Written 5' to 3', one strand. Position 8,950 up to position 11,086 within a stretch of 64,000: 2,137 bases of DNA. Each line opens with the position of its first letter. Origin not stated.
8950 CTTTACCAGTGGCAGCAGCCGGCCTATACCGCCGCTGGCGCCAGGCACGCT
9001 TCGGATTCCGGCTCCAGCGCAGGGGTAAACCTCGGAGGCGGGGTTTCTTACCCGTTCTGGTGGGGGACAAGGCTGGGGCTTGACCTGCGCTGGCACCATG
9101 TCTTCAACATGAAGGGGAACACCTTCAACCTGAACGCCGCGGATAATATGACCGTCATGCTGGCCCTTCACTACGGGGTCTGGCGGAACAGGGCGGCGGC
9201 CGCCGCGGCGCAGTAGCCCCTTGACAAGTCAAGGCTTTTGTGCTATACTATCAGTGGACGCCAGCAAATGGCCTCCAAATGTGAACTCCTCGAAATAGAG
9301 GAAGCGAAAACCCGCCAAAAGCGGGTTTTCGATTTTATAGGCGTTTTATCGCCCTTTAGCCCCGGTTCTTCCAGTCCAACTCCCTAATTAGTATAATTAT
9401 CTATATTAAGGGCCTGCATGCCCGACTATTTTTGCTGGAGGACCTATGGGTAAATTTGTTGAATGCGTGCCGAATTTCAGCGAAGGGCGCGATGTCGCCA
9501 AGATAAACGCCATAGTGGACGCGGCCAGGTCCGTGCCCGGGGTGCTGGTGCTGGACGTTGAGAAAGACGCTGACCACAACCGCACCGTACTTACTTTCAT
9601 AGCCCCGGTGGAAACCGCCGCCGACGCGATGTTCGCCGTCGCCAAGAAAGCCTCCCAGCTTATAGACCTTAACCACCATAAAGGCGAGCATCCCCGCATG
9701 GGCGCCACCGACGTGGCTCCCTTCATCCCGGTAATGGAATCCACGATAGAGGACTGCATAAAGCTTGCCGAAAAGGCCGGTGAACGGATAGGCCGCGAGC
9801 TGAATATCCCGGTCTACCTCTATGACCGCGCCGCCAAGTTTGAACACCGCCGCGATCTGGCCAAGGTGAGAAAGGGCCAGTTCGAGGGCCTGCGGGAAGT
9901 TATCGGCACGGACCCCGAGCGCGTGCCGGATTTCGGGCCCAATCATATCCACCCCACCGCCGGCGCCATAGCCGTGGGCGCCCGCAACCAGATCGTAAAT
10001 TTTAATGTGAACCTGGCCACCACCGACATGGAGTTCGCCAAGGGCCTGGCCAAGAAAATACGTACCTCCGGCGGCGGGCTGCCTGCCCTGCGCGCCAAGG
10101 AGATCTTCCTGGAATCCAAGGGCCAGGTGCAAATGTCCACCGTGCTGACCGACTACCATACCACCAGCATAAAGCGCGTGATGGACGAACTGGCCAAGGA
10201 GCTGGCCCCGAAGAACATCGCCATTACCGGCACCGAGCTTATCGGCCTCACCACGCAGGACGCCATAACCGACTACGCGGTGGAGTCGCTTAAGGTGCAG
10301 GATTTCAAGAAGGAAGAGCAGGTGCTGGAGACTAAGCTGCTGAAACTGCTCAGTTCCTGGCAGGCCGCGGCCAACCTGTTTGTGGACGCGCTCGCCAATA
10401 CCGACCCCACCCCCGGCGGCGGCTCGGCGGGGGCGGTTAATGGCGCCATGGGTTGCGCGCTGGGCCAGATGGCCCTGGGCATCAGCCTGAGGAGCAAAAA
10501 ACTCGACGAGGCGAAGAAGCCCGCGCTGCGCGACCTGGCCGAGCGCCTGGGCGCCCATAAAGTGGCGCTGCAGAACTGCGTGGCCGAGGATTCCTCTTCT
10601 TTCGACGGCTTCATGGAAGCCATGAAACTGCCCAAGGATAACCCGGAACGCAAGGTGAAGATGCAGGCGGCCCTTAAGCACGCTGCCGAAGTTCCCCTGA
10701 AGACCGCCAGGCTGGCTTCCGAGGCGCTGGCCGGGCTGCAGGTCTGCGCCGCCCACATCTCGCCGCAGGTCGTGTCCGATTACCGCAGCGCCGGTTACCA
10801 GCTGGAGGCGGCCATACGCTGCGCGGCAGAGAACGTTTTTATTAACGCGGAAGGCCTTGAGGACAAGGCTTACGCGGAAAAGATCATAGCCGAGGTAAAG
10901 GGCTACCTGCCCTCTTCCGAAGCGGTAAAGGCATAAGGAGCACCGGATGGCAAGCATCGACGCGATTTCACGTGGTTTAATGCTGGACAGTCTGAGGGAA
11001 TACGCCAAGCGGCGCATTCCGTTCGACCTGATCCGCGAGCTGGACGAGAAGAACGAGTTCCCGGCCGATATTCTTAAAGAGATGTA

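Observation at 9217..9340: Promoter-to-terminator unit encoding a candidate ~80-nt sRNA with two anti-Shine-Dalgarno motifs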

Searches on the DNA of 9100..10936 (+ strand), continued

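Call 27: search_with_rna_model(model_id=R1, sources=[window, L001, L002, L003, L004, L005, L006, L007, L008, L009, L010, L011, L012, L013, L014, L015, L016, L017, L018, L019, L020, L021, L022, L023, L024, L025, L026, L027, L028, L029, L030, L031, L032, L033, L034, L035, L036, L037, L038, L039, L040, L041, L042, L043, L044, L045, L046, L047, L048, L049, L050, L051, L052, L053, L054, L055, L056, L057, L058, L059, L060], max_evalue=0.000002, make_alignment=true)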
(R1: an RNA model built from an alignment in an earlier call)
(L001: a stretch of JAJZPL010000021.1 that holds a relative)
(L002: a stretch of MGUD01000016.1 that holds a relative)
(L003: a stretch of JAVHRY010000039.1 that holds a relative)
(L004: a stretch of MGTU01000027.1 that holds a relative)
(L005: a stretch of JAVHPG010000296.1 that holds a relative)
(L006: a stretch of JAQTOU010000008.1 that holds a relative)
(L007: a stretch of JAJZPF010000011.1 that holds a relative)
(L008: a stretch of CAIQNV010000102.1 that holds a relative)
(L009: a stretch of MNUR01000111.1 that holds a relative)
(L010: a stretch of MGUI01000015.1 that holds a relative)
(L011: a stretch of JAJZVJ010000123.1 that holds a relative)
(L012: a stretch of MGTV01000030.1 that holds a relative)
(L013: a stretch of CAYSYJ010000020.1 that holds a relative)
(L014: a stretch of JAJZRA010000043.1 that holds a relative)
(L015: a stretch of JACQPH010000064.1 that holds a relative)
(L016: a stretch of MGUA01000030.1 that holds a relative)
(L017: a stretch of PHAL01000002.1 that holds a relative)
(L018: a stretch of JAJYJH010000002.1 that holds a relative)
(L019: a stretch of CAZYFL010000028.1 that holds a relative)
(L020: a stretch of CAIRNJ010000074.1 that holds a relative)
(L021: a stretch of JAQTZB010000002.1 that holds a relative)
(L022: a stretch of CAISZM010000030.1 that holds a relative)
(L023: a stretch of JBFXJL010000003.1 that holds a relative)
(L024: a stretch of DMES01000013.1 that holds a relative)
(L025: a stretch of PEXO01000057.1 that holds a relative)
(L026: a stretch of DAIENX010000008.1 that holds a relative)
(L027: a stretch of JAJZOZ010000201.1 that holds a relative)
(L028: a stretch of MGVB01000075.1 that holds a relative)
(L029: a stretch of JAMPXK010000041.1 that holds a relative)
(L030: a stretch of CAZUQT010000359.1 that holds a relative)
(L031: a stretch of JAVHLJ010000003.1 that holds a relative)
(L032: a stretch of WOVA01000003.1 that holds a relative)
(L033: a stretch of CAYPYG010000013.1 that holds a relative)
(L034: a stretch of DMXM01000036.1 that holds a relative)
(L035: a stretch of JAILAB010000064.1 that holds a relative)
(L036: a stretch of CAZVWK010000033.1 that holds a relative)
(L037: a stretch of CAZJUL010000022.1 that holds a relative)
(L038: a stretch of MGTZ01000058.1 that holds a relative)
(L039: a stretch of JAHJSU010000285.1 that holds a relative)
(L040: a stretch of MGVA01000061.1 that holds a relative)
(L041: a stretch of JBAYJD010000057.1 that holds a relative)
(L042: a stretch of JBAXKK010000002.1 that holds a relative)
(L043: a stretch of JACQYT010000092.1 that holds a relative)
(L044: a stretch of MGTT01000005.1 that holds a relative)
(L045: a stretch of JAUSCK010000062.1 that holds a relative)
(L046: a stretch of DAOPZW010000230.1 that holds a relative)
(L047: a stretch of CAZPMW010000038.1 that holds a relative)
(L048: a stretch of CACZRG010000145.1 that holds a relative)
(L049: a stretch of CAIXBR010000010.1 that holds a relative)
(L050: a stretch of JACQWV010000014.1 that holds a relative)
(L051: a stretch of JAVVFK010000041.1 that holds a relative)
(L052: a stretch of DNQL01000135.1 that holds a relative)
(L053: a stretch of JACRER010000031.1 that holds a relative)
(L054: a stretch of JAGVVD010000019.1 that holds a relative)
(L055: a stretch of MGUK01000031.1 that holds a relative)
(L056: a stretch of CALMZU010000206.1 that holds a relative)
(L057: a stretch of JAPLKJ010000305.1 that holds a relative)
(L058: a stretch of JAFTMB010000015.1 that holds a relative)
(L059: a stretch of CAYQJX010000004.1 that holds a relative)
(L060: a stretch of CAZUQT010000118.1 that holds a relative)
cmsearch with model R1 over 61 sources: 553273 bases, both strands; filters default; matches with E-value up to 0.000002: 50.
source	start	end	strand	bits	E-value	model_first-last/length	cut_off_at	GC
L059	3705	3789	+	110.9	5e-24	1-85/85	no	0.54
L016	3727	3811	+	109.3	1.2e-23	1-85/85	no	0.55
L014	3679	3763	+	108.7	1.7e-23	1-85/85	no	0.56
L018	3824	3908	+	108.2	2.2e-23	1-85/85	no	0.58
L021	3841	3925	+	107.4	3.5e-23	1-85/85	no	0.54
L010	3843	3927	+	106.9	4.6e-23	1-85/85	no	0.54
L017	3831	3915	+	105.1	1.2e-22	1-85/85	no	0.56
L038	3833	3917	+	104.4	1.8e-22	1-85/85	no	0.58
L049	3783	3867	+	104.3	1.9e-22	1-85/85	no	0.54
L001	3810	3894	+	101.2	1.1e-21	1-85/85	no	0.48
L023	3832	3916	+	100.5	1.6e-21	1-85/85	no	0.61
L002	3797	3883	+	97.4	8.7e-21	1-85/85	no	0.55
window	9256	9339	+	97.1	1.1e-20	1-85/85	no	0.48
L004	3816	3903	+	95.1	3.1e-20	1-85/85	no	0.58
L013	3814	3901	+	93.5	7.9e-20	1-85/85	no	0.62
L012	3816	3902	+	93.3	8.8e-20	1-85/85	no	0.62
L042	714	797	+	93.2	9e-20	1-85/85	no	0.46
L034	3818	3905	+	92.2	1.6e-19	1-85/85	no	0.59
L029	3819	3906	+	91.5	2.4e-19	1-85/85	no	0.59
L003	3356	3443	+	91.1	2.9e-19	1-85/85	no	0.55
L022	3827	3913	+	90.5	4e-19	1-85/85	no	0.57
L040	947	1030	+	90.3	4.4e-19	1-85/85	no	0.55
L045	3814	3901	+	89.4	7.6e-19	1-85/85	no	0.56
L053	3828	3915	+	88.7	1.1e-18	1-85/85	no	0.64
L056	3810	3893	+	87.2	2.5e-18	1-85/85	no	0.55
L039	3840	3923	+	87.1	2.7e-18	1-85/85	no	0.57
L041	1212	1295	+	87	2.7e-18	1-85/85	no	0.54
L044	3807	3889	+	84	1.4e-17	1-85/85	no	0.54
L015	3826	3913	+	83.5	1.9e-17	1-85/85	no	0.58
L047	179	261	+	83.5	1.9e-17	1-85/85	no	0.52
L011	214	302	+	81.2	7.1e-17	1-85/85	no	0.55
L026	1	70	+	79.6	1.7e-16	16-85/85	5'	0.57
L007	3825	3911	+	73.9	3.9e-15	1-85/85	no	0.49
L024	2210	2300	+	73.2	5.8e-15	1-85/85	no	0.53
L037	3754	3840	+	72.8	7.4e-15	1-85/85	no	0.57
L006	3826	3912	+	72.5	8.7e-15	1-85/85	no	0.52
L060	3826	3912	+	72.5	8.7e-15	1-85/85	no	0.52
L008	117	204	+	70.6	2.4e-14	1-85/85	no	0.56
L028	1705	1790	+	61.1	4.6e-12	1-85/85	no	0.51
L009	3779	3864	+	58.9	1.6e-11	1-85/85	no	0.56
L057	3661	3746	+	57.6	3.2e-11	1-85/85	no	0.57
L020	2800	2885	+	57.2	4e-11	1-85/85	no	0.58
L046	1493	1577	+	51.7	8.6e-10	1-85/85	no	0.6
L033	3812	3902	+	51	1.2e-09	1-85/85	no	0.65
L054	3812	3902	+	50.3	1.9e-09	1-85/85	no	0.65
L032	3817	3907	+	45.8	2.3e-08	1-85/85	no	0.58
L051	3753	3843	+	45.3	3e-08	1-85/85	no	0.62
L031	3749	3838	+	44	6.1e-08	1-85/85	no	0.62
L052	2228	2318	+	42.7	1.3e-07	1-85/85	no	0.63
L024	852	944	+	38.8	1.1e-06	1-85/85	no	0.56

Alignment A4: 50 matches aligned to the model, 118 columns, each read 5' to 3' on its own strand. Consensus structure (alignment columns), stored with it:
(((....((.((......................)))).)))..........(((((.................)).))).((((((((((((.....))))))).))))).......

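Call 41: search_with_rna_model(model_id=R1, sources=[L061, L062, L063, L064, L065, L066, L067, L068, L069, L070, L071, L072, L073, L074, L075, L076, L077, L078, L079, L080, L081, L082, L083, L084, L085], max_evalue=0.00001)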
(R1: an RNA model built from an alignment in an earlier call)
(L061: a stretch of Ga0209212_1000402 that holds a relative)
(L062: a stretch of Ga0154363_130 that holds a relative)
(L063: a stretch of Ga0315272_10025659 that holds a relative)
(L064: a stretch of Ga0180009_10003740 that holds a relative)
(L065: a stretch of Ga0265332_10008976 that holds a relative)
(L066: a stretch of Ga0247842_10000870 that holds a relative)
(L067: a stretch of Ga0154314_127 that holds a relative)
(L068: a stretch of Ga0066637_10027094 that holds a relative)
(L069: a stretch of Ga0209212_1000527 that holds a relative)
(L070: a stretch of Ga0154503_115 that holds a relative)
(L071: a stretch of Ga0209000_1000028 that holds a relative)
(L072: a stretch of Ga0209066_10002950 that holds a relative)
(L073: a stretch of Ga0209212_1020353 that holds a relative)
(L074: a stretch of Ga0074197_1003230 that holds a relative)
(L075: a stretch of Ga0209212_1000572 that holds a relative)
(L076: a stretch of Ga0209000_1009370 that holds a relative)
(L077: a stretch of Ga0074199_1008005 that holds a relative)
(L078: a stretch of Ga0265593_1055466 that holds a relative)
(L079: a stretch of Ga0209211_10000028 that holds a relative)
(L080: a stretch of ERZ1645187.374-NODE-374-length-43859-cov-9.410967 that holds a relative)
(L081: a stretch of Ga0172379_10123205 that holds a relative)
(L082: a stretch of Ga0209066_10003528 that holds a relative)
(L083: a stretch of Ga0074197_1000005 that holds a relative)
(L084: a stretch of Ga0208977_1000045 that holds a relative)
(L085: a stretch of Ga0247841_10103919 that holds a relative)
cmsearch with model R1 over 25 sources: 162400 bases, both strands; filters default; matches with E-value up to 0.00001: 25.
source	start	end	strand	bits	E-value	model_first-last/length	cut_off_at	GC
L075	485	569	-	109.3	3.6e-24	1-85/85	no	0.55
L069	3094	3178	-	106.9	1.4e-23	1-85/85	no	0.54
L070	2273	2357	-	106.9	1.4e-23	1-85/85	no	0.54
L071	2890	2974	-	104.4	5.4e-23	1-85/85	no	0.58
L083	5991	6075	+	104.4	5.4e-23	1-85/85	no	0.58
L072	9641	9725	-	103.4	9.2e-23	1-85/85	no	0.59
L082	1841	1925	+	101.9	2.1e-22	1-85/85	no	0.59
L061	5304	5390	+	97.4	2.6e-21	1-85/85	no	0.55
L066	6463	6546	-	96.6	4.1e-21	1-85/85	no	0.46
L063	1585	1672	+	96.4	4.4e-21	1-85/85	no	0.56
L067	1528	1615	+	95.1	9.2e-21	1-85/85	no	0.58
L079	5896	5983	-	95.1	9.2e-21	1-85/85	no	0.58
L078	278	361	-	94.8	1.1e-20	1-85/85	no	0.55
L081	131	218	-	94.4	1.4e-20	1-85/85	no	0.57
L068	3138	3221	+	94.1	1.6e-20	1-85/85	no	0.52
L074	9287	9373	+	93.9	1.8e-20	1-85/85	no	0.62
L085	1942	2025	+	93.7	2.1e-20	1-85/85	no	0.52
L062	67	153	+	93.3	2.6e-20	1-85/85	no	0.62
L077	2016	2103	+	93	3e-20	1-85/85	no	0.6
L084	2883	2966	-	90.3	1.3e-19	1-85/85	no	0.55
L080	1869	1952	-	87.2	7.2e-19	1-85/85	no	0.55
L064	2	85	-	87.1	8e-19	1-85/85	no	0.57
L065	1159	1248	+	82.6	9.5e-18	1-85/85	no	0.56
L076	2175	2262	-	80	3.9e-17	1-85/85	no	0.58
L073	3624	3710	+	77.2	1.9e-16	1-85/85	no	0.53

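Call 72: search_rna_families(sources=[L059, L031, L024, L040, L020, L009], threshold=evalue, max_evalue=0.01)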
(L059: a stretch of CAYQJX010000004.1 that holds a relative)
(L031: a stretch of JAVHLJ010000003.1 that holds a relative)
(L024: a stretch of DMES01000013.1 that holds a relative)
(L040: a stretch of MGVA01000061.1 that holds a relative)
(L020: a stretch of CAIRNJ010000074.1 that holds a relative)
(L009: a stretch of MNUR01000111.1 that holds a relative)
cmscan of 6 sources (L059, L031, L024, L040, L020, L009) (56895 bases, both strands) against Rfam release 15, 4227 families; matches with E-value up to 0.01: 0.
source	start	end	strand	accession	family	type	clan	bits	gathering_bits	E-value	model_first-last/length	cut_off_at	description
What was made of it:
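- On Any Rfam 15 family (4227 covariance models, including RsaE and the THF riboswitches): Six other loci carrying the RNA give nothing at E <= 0.01 (call 72).
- Six other loci have no match at E <= 0.01 (call 72).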

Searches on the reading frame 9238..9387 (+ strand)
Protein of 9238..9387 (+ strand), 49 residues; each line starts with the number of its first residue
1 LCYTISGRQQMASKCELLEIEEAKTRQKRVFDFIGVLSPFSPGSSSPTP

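Call 7: search_protein_families(library=pfam, proteins=[window:9238-9387:+])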
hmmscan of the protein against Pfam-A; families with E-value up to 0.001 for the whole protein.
window:9238-9387:+ (49 aa): 0 families
